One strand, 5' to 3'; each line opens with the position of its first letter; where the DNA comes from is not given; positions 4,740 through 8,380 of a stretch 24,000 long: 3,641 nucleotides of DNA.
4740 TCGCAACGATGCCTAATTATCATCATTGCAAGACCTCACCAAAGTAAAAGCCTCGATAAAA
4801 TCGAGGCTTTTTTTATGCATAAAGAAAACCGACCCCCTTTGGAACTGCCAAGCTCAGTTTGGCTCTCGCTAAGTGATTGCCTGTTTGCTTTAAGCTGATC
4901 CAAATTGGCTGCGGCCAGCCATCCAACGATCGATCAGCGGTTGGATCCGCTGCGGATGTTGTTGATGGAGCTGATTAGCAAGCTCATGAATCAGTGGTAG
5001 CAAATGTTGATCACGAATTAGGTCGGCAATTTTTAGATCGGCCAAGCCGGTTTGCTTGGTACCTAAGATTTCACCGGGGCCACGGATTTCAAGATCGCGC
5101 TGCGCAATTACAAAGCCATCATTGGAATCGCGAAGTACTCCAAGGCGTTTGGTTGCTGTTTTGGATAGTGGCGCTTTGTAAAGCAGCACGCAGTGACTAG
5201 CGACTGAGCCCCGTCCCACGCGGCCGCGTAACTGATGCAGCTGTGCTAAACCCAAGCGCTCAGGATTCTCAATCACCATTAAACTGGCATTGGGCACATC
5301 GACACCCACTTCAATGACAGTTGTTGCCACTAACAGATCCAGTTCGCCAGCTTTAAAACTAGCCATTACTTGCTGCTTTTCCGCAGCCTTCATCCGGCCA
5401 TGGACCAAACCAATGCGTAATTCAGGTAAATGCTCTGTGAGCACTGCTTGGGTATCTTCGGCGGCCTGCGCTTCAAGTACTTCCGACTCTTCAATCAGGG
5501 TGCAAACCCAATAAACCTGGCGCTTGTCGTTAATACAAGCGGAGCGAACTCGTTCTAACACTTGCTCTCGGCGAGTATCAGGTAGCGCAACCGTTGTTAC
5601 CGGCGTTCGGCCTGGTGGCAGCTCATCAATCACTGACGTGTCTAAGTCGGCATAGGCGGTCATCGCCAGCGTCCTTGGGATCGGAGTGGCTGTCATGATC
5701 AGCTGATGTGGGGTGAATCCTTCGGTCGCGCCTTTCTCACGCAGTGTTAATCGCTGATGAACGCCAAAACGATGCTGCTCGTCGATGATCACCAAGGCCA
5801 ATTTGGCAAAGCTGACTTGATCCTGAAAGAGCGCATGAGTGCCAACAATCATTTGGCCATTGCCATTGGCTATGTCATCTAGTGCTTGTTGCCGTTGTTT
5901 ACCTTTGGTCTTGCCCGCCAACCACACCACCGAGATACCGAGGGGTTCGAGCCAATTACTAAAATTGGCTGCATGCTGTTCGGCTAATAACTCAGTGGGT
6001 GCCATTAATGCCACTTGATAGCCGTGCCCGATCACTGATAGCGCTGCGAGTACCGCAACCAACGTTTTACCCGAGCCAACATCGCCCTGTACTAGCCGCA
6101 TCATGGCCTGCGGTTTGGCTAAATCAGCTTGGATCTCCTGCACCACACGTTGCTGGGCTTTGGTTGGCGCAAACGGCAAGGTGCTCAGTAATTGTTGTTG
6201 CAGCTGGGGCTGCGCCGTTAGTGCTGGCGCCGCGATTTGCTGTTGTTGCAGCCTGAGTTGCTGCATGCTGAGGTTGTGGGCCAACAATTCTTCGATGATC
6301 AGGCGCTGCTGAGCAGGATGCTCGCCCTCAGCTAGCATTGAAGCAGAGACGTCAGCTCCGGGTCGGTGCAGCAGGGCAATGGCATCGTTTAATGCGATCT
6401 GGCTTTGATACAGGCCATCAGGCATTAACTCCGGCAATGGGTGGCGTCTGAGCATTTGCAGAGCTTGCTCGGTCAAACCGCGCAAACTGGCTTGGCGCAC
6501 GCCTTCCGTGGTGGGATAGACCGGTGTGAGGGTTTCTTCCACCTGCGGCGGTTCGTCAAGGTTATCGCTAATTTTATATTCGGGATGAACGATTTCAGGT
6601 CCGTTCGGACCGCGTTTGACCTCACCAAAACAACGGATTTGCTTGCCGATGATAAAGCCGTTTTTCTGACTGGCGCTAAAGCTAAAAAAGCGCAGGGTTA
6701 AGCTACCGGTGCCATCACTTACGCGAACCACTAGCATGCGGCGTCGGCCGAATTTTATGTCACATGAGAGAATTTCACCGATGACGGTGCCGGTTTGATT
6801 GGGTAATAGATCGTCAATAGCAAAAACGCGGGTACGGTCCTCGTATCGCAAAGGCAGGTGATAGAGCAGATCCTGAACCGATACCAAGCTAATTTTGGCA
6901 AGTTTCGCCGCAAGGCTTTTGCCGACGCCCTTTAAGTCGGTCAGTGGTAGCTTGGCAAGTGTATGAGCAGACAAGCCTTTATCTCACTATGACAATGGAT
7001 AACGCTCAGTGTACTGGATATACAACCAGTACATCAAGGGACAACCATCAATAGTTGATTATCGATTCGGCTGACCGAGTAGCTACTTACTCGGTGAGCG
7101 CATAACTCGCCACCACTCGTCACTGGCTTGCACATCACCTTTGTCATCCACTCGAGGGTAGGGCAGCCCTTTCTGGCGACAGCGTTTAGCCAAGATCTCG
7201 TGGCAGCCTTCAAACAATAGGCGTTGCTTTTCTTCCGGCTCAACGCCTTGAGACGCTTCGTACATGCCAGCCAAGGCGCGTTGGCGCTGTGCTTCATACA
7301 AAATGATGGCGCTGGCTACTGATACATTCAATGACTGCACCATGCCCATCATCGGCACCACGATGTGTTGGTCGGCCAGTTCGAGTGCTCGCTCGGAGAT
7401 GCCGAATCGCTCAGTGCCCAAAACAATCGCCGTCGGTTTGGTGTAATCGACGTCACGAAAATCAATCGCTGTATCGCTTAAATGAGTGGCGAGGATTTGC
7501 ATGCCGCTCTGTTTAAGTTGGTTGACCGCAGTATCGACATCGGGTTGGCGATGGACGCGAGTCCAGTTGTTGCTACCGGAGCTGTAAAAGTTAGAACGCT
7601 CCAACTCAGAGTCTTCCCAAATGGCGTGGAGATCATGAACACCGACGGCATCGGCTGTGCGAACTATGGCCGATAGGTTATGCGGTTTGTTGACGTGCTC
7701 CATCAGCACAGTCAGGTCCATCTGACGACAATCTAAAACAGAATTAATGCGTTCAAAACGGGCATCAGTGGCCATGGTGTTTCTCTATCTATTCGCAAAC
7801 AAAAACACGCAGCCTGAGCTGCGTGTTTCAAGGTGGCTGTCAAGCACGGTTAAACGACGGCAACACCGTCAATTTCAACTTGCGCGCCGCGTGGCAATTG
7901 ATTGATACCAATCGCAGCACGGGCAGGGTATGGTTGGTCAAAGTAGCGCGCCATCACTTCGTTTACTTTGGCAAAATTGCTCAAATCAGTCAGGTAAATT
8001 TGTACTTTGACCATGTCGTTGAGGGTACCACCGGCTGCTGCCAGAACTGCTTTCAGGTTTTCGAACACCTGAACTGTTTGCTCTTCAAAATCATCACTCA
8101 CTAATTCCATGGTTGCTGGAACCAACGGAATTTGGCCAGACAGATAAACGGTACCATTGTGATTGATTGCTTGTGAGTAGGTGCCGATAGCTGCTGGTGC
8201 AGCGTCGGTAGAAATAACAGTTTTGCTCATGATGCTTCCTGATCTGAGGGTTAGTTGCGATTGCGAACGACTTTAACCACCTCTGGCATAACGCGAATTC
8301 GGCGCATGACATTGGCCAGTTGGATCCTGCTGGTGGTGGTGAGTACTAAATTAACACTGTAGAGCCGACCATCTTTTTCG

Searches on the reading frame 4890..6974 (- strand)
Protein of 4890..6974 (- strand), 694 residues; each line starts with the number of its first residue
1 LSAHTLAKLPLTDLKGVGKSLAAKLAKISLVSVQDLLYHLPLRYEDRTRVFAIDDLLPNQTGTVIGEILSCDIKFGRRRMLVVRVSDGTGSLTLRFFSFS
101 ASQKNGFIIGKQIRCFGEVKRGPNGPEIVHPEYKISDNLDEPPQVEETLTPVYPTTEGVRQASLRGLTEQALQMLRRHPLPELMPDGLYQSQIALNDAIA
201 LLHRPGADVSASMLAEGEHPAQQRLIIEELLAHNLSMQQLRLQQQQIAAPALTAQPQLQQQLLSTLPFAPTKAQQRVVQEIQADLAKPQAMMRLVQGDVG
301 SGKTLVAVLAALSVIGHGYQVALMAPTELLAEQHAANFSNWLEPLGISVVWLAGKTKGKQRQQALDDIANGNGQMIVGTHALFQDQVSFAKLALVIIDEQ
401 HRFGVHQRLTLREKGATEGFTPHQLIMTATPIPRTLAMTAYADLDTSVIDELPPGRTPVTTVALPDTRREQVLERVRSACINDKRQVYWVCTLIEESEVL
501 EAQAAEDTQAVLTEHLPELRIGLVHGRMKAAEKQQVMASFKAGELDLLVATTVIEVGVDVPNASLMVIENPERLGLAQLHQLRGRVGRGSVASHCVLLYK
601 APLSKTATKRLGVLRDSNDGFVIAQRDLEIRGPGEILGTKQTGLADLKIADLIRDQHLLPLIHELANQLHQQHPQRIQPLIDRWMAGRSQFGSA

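Call 38: search_protein_families(library=ncbifam, proteins=[window:4890-6974:-], max_evalue=0.00001)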
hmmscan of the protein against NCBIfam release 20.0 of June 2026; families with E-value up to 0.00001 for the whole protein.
window:4890-6974:- (694 aa): 36 families (the best 25 are shown)
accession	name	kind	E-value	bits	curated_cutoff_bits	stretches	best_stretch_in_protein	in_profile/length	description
NF008163.0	PRK10917.1-1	equivalog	0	1162.3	796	1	3-693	3-691/692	ATP-dependent DNA helicase RecG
NF008166.0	PRK10917.1-4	equivalog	2.3e-270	898.6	864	1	19-691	21-702/705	ATP-dependent DNA helicase RecG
TIGR00643.1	recG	equivalog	2.4e-234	779.8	659.4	1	30-665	3-628/629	ATP-dependent DNA helicase RecG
NF008168.0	PRK10917.2-2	equivalog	1.2e-233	777.9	718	1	7-675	109-768/795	ATP-dependent DNA helicase RecG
NF008165.0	PRK10917.1-3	equivalog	3.9e-219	729.6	711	1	8-675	7-665/692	ATP-dependent DNA helicase RecG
NF008164.0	PRK10917.1-2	equivalog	4.1e-201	669.9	785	1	10-675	14-676/704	ATP-dependent DNA helicase RecG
NF008170.0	PRK10917.2-4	equivalog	5.6e-201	669.6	975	1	9-675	131-801/826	ATP-dependent DNA helicase RecG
NF008167.0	PRK10917.2-1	equivalog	5.6e-155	517.4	995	1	17-675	12-718/744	ATP-dependent DNA helicase RecG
TIGR00580.2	mfd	equivalog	4.6e-110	369.5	800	1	228-643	392-798/907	transcription-repair coupling factor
NF008169.0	PRK10917.2-3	equivalog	4e-93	313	555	1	22-664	8-601/610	ATP-dependent DNA helicase RecG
NF007966.0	PRK10689.1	equivalog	4.6e-76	256.4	1329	1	259-644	590-966/1148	transcription-repair coupling factor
NF010337.0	PRK13766.1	equivalog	3.3e-20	71.8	610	2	270-431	12-173/781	Hef nuclease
TIGR00595.1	priA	equivalog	6.8e-14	51.3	230.35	1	294-405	1-107/509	replication restart helicase PriA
NF004070.0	PRK05580.2-2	equivalog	2.3e-13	49.2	921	1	251-403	178-325/729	primosomal protein N'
NF004066.1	PRK05580.1-3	equivalog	2.4e-12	46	813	1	252-403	236-379/788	primosomal protein N'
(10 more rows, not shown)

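Call 61: find_homologous_proteins(query=window:4890-6974:-, max_evalue=1e-100)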
Query window:4890-6974:- (694 aa): 8000 proteins with E <= 1e-100 among 8000 candidates; the best 120 are listed.
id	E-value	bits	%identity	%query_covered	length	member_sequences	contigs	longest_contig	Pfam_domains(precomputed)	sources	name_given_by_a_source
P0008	0.0e+0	1485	97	100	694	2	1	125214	PF07517.21,PF00270.36,PF00176.30,PF11798.15,PF17191.11,PF00271.38,PF01336.32,PF19833.5,PF04851.22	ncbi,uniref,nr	ncbi:ATP-dependent DNA helicase RecG [Neiella sp. HB171785]|uniref:ATP-dependent DNA helicase RecG n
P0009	0.0e+0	1294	85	100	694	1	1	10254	PF00270.36,PF00176.30,PF11798.15,PF17191.11,PF00271.38,PF01336.32,PF19833.5,PF04851.22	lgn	-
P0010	0.0e+0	1289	84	100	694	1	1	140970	PF00270.36,PF00176.30,PF11798.15,PF17191.11,PF00271.38,PF01336.32,PF19833.5,PF04851.22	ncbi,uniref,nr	ncbi:ATP-dependent DNA helicase RecG [Neiella marina]|uniref:ATP-dependent DNA helicase RecG n=1 Tax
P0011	0.0e+0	1219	80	100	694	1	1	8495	PF00270.36,PF00176.30,PF17191.11,PF00271.38,PF01336.32,PF22590.3,PF19833.5,PF04851.22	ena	-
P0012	0.0e+0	1162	75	100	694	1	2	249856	PF00270.36,PF00176.30,PF13604.13,PF17191.11,PF00271.38,PF01336.32,PF19833.5,PF04851.22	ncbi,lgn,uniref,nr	ncbi:ATP-dependent DNA helicase RecG [Echinimonas agarilytica]|uniref:ATP-dependent DNA helicase Rec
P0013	0.0e+0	1139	74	100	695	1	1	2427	PF07517.21,PF00270.36,PF00176.30,PF17191.11,PF00271.38,PF01336.32,PF19833.5,PF04851.22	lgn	-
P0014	0.0e+0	1137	74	99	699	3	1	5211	PF07517.21,PF00270.36,PF00176.30,PF13604.13,PF17191.11,PF00271.38,PF01336.32,PF19833.5,PF04851.22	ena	-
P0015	0.0e+0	1127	74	100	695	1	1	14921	PF07517.21,PF00270.36,PF00176.30,PF17191.11,PF00271.38,PF01336.32,PF19833.5,PF04851.22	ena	-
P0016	0.0e+0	1062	-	-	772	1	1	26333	PF07517.21,PF00270.36,PF13604.13,PF17191.11,PF00271.38,PF01336.32,PF19833.5,PF04851.22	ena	-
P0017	0.0e+0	1058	70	99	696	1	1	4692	PF07517.21,PF00270.36,PF13604.13,PF17191.11,PF00271.38,PF01336.32,PF22590.3,PF19833.5,PF04851.22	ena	-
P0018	0.0e+0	1054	69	99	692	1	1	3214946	PF00270.36,PF17191.11,PF00271.38,PF01336.32,PF22590.3,PF19833.5,PF04851.22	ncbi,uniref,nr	ncbi:DNA helicase [Saliniradius amylolyticus]|uniref:ATP-dependent DNA helicase RecG n=1 Tax=Salinir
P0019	0.0e+0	1050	70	99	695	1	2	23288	PF07517.21,PF00270.36,PF00176.30,PF17191.11,PF00271.38,PF01336.32,PF19833.5,PF04851.22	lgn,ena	-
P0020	0.0e+0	1046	69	99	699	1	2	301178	PF07517.21,PF00270.36,PF00176.30,PF13604.13,PF17191.11,PF00271.38,PF01336.32,PF19833.5,PF04851.22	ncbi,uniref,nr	ncbi:ATP-dependent DNA helicase RecG [Thalassotalea marina]|uniref:ATP-dependent DNA helicase RecG n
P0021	0.0e+0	1045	68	100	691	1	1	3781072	PF00270.36,PF13604.13,PF17191.11,PF00271.38,PF01336.32,PF22590.3,PF19833.5,PF04851.22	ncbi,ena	-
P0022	0.0e+0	1043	69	99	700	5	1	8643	PF07517.21,PF00270.36,PF00176.30,PF13604.13,PF17191.11,PF00271.38,PF01336.32,PF19833.5,PF04851.22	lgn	-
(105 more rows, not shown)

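Call 62: find_encoding_contigs(protein=P0009, flank=3000, max_places=2)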
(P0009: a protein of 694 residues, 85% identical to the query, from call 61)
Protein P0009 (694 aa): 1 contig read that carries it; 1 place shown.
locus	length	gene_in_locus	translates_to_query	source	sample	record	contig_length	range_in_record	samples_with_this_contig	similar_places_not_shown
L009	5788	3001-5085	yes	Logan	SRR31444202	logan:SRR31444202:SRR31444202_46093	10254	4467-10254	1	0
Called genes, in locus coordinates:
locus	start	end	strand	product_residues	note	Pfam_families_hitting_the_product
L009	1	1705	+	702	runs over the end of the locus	PF13328:HD_4, PF01966:HD, PF04607:RelA_SpoT, PF02824:TGS, PF19296:RelA_AH, PF28438:RelA_RIS, PF13291:ACT_4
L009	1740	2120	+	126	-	PF01042:Ribonuc_L-PSP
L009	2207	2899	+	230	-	PF00588:SpoU_methylase, PF12105:SpoU_methylas_C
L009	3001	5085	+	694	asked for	PF11798:IMS_HHH (faint), PF17191:RecG_wedge, PF01336:tRNA_anti-codon, PF00176:SNF2-rel_dom (faint), PF00270:DEAD, PF04851:ResIII, PF00271:Helicase_C, PF19833:RecG_dom3_C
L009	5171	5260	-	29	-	-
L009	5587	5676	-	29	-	-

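Call 63: find_encoding_contigs(protein=P0011, flank=3000, max_places=2)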
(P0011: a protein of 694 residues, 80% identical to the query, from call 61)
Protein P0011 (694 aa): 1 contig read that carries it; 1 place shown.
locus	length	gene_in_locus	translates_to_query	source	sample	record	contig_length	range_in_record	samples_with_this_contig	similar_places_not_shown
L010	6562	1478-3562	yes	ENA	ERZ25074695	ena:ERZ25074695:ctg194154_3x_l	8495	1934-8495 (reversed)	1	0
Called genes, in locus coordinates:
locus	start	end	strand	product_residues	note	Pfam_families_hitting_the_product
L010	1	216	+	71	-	?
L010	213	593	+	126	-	PF01042:Ribonuc_L-PSP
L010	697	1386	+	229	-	PF00588:SpoU_methylase, PF12105:SpoU_methylas_C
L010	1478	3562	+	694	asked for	PF17191:RecG_wedge, PF01336:tRNA_anti-codon, PF00176:SNF2-rel_dom (weak), PF00270:DEAD, PF04851:ResIII, PF22590:Cas3-like_C_2 (faint), PF00271:Helicase_C, PF19833:RecG_dom3_C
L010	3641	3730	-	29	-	-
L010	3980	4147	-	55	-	-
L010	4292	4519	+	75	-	PF13808:DDE_Tnp_1_assoc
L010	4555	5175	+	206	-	PF01609:DDE_Tnp_1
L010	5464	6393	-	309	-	PF00583:Acetyltransf_1, PF13673:Acetyltransf_10, PF13508:Acetyltransf_7, PF09500:YiiD_C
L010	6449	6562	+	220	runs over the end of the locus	PF08241:Methyltransf_11 (weak)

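Call 64: find_encoding_contigs(protein=P0012, flank=3000, max_places=2)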
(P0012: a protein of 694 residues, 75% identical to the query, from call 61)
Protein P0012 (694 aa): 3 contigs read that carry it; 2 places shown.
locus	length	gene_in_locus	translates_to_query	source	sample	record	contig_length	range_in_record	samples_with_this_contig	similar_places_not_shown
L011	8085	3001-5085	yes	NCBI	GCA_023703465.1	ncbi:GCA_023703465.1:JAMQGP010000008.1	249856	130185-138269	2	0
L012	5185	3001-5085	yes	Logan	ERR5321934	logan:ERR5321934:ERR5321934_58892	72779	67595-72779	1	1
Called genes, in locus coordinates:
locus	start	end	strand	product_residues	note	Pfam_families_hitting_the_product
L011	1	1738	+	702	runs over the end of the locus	PF13328:HD_4, PF01966:HD, PF04607:RelA_SpoT, PF02824:TGS, PF19296:RelA_AH, PF28438:RelA_RIS, PF13291:ACT_4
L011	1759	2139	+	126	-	PF01042:Ribonuc_L-PSP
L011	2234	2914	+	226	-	PF00588:SpoU_methylase, PF12105:SpoU_methylas_C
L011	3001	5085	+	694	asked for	PF17191:RecG_wedge, PF01336:tRNA_anti-codon, PF00270:DEAD, PF04851:ResIII, PF13604:AAA_30 (faint), PF00176:SNF2-rel_dom (weak), PF00271:Helicase_C, PF19833:RecG_dom3_C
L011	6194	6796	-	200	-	-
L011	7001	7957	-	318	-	PF00583:Acetyltransf_1, PF13673:Acetyltransf_10, PF13508:Acetyltransf_7, PF09500:YiiD_C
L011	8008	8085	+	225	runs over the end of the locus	-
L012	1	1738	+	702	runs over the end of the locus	PF13328:HD_4, PF01966:HD, PF04607:RelA_SpoT, PF02824:TGS, PF19296:RelA_AH, PF28438:RelA_RIS, PF13291:ACT_4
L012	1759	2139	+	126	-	PF01042:Ribonuc_L-PSP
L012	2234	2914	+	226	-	PF00588:SpoU_methylase, PF12105:SpoU_methylas_C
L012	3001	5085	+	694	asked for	PF17191:RecG_wedge, PF01336:tRNA_anti-codon, PF00270:DEAD, PF04851:ResIII, PF13604:AAA_30 (faint), PF00176:SNF2-rel_dom (weak), PF00271:Helicase_C, PF19833:RecG_dom3_C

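Call 66: find_encoding_contigs(protein=P0015, flank=3000, max_places=1)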
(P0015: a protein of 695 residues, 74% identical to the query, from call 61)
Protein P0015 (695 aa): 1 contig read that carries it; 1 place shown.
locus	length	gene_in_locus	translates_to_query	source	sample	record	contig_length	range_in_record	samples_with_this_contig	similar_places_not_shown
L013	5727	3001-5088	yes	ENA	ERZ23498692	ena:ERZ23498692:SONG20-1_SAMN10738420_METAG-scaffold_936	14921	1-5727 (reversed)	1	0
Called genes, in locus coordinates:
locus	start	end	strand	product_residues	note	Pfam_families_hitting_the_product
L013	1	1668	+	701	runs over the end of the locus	PF13328:HD_4, PF01966:HD, PF04607:RelA_SpoT, PF02824:TGS, PF19296:RelA_AH, PF28438:RelA_RIS, PF13291:ACT_4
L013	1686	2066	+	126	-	PF01042:Ribonuc_L-PSP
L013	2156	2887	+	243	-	PF00588:SpoU_methylase, PF12105:SpoU_methylas_C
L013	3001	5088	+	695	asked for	PF17191:RecG_wedge, PF01336:tRNA_anti-codon (weak), PF07517:SecA_DEAD (faint), PF00270:DEAD, PF04851:ResIII, PF00176:SNF2-rel_dom (weak), PF00271:Helicase_C, PF19833:RecG_dom3_C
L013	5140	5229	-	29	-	-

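Call 67: find_encoding_contigs(protein=P0016, flank=3000, max_places=1)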
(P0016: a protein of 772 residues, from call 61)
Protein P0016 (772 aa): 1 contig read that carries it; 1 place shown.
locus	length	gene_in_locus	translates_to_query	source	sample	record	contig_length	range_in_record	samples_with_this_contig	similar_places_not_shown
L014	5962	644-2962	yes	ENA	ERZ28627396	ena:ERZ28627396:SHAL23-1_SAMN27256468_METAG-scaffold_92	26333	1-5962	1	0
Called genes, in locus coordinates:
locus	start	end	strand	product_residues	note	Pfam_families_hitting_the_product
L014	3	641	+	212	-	?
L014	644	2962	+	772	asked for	PF17191:RecG_wedge, PF01336:tRNA_anti-codon, PF17191:RecG_wedge, PF00270:DEAD, PF04851:ResIII, PF07517:SecA_DEAD (weak), PF00271:Helicase_C, PF19833:RecG_dom3_C, +1 more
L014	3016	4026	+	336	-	PF03320:FBPase_glpX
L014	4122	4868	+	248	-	PF00175:NAD_binding_1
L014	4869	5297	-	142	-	PF05656:DUF805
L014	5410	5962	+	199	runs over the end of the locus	PF07305:DUF1454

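Call 68: find_encoding_contigs(protein=P0019, flank=3000, max_places=1)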
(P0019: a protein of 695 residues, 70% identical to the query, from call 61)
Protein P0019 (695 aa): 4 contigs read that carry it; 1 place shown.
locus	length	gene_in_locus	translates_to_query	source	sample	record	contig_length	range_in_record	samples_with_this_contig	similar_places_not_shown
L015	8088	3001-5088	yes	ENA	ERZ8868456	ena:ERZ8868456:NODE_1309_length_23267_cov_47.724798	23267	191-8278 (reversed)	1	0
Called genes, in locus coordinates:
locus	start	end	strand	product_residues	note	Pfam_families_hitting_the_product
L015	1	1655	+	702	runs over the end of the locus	PF13328:HD_4, PF01966:HD, PF04607:RelA_SpoT, PF02824:TGS, PF19296:RelA_AH (weak), PF28438:RelA_RIS, PF13291:ACT_4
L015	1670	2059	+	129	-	PF01042:Ribonuc_L-PSP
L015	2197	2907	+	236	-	PF00588:SpoU_methylase, PF12105:SpoU_methylas_C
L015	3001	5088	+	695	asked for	PF17191:RecG_wedge, PF01336:tRNA_anti-codon, PF07517:SecA_DEAD (weak), PF00176:SNF2-rel_dom (weak), PF00270:DEAD, PF04851:ResIII, PF00271:Helicase_C, PF19833:RecG_dom3_C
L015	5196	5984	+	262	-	PF01209:Ubie_methyltran, PF13489:Methyltransf_23, PF01135:PCMT (weak), PF13847:Methyltransf_31, PF08241:Methyltransf_11, PF08242:Methyltransf_12, PF13649:Methyltransf_25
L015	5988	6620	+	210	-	PF02036:SCP2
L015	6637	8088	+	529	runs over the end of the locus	PF03109:ABC1, PF27536:UbiB_helical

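Call 72: find_encoding_contigs(protein=P0014, flank=3000, max_places=1)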
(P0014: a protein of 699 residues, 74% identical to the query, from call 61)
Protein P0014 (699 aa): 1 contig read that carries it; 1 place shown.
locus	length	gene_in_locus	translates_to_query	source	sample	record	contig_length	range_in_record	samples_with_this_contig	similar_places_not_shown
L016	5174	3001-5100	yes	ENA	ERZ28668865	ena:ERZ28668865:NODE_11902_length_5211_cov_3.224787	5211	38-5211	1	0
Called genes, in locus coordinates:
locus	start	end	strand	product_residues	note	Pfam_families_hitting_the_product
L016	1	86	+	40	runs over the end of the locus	?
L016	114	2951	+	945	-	PF00873:ACR_tran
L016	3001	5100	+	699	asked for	PF17191:RecG_wedge, PF01336:tRNA_anti-codon, PF07517:SecA_DEAD (weak), PF00176:SNF2-rel_dom (weak), PF00270:DEAD, PF04851:ResIII, PF00271:Helicase_C, PF19833:RecG_dom3_C, +1 more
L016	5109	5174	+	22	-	?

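Call 73: find_encoding_contigs(protein=P0017, flank=3000, max_places=1)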
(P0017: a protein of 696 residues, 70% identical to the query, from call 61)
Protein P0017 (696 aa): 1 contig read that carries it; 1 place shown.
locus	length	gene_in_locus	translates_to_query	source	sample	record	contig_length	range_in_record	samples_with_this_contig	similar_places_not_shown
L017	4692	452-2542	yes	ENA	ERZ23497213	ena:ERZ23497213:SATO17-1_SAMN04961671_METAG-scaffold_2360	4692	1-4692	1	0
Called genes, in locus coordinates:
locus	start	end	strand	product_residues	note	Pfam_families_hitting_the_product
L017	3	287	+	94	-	?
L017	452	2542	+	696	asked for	PF17191:RecG_wedge, PF01336:tRNA_anti-codon (weak), PF00270:DEAD, PF04851:ResIII, PF13604:AAA_30 (faint), PF00271:Helicase_C, PF22590:Cas3-like_C_2 (weak), PF19833:RecG_dom3_C, +1 more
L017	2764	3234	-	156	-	PF00210:Ferritin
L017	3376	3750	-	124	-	PF01258:zf-dskA_traR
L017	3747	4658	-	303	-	PF00583:Acetyltransf_1, PF13673:Acetyltransf_10, PF23209:IDM1_C (weak), PF13508:Acetyltransf_7, PF09500:YiiD_C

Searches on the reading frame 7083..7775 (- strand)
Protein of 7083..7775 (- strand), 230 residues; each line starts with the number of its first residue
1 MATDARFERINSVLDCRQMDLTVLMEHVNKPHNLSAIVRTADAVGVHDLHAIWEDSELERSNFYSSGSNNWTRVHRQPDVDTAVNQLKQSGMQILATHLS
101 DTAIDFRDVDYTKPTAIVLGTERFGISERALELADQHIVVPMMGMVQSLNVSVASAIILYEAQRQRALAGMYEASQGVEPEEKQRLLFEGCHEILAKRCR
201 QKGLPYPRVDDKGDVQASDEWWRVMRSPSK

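Call 38: search_protein_families(library=ncbifam, proteins=[window:7083-7775:-], max_evalue=0.00001)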
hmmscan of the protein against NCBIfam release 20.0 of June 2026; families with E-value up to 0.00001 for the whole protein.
window:7083-7775:- (230 aa): 9 families
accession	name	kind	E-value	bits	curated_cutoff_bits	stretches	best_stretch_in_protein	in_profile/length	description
NF008295.0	PRK11081.1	equivalog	2e-105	351.4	227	1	4-228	3-228/230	tRNA (guanosine(18)-2'-O)-methyltransferase TrmH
TIGR00186.1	rRNA_methyl_3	equivalog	1.4e-27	96.7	160.15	1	5-166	78-240/240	23S rRNA (guanosine(2251)-2'-O)-methyltransferase RlmB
NF008386.0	PRK11181.1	equivalog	2.7e-21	76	366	1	10-167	85-243/244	23S rRNA (guanosine(2251)-2'-O)-methyltransferase RlmB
NF008117.0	PRK10864.1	equivalog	5.2e-16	58.8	267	1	17-166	193-342/344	tRNA/rRNA methyltransferase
TIGR00185.1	tRNA_yibK_trmL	equivalog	6.1e-13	48.9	190.6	1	24-169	5-151/154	tRNA (uridine(34)/cytosine(34)/5-carboxymethylaminomethyluridine(34)-2'-O)-methyltransferase TrmL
NF000477.1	NshR_TsnR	equivalog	3.3e-11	43.1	425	1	17-164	114-262/266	NshR/TsnR family 23S rRNA methyltransferase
TIGR00050.1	rRNA_methyl_1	subfamily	1.1e-09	38.6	167.15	1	23-195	7-186/233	TrmJ/YjtD family RNA methyltransferase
NF007683.0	PRK10358.1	equivalog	9.7e-09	35.3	282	1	29-170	10-152/157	tRNA (uridine(34)/cytosine(34)/5-carboxymethylaminomethyluridine(34)-2'-O)-methyltransferase TrmL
NF000035.1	nosihep_NshR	exception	4.7e-07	29.5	500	1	17-163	114-261/274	NshR family nosiheptide/thiostrepton resistance 23S rRNA methyltransferase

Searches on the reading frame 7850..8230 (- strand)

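Call 38: search_protein_families(library=ncbifam, proteins=[window:7850-8230:-], max_evalue=0.00001)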
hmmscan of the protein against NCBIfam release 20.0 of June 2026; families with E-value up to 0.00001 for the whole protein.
window:7850-8230:- (126 aa): 3 families
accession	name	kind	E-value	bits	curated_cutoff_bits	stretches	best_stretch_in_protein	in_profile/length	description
TIGR00004.1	TIGR00004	subfamily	1.4e-50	170.7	106.25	1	3-125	1-124/125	Rid family detoxifying hydrolase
NF008490.0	PRK11401.1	equivalog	8.6e-29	100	222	1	3-125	2-126/129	enamine/imine deaminase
TIGR03610.1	RutC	equivalog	1.8e-21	76.6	169.1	1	1-125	1-125/127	pyrimidine utilization protein C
